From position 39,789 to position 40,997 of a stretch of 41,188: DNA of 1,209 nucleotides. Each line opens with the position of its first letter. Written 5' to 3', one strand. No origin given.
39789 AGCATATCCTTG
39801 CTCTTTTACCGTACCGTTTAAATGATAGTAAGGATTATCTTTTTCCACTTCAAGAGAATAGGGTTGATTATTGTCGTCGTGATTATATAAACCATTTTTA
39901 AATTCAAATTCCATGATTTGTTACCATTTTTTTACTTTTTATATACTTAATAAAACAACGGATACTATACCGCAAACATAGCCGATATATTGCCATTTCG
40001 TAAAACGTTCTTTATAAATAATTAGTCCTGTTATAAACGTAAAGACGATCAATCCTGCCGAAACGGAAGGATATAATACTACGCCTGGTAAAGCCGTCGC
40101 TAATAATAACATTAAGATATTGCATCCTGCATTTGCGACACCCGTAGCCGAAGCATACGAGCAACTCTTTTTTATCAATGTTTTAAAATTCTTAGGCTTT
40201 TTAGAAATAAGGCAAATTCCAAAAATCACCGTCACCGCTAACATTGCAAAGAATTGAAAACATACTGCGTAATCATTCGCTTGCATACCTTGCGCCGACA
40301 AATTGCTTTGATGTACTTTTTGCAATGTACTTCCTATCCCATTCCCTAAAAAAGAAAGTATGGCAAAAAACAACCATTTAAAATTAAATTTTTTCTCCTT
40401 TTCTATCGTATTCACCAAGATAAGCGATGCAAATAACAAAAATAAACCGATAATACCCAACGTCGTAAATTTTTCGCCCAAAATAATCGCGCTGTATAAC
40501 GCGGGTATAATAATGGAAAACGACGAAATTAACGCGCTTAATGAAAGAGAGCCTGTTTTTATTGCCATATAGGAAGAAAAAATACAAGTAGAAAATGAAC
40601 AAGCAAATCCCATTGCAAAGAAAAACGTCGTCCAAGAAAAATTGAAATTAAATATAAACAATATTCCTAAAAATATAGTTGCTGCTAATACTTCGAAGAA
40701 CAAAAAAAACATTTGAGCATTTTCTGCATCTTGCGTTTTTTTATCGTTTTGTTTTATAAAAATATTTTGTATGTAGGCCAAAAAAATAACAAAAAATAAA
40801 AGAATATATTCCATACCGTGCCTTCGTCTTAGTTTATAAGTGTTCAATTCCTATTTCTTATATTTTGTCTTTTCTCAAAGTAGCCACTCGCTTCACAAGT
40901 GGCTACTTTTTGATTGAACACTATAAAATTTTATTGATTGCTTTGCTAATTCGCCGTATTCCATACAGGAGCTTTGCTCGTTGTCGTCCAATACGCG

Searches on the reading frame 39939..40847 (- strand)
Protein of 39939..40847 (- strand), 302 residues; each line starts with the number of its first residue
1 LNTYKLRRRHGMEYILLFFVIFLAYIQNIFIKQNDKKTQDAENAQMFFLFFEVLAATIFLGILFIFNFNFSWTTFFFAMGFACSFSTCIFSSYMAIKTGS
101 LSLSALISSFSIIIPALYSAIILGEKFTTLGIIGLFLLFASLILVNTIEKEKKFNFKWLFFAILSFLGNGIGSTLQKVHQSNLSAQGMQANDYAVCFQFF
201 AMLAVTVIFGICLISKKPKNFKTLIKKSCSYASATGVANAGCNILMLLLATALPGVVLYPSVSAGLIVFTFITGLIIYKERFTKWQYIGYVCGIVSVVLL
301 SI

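Call 86: search_protein_families(library=pfam, proteins=[window:39939-40847:-], max_evalue=0.001)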
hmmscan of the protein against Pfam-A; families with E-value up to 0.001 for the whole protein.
window:39939-40847:- (302 aa): 2 families
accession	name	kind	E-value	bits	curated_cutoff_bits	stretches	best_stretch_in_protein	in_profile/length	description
PF00892.27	EamA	-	2.5e-10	41.2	28.2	2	46-146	31-134/135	EamA-like transporter family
PF06800.18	Sugar_transport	-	9.5e-07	28.9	26.3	1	55-299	34-272/280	Sugar transport protein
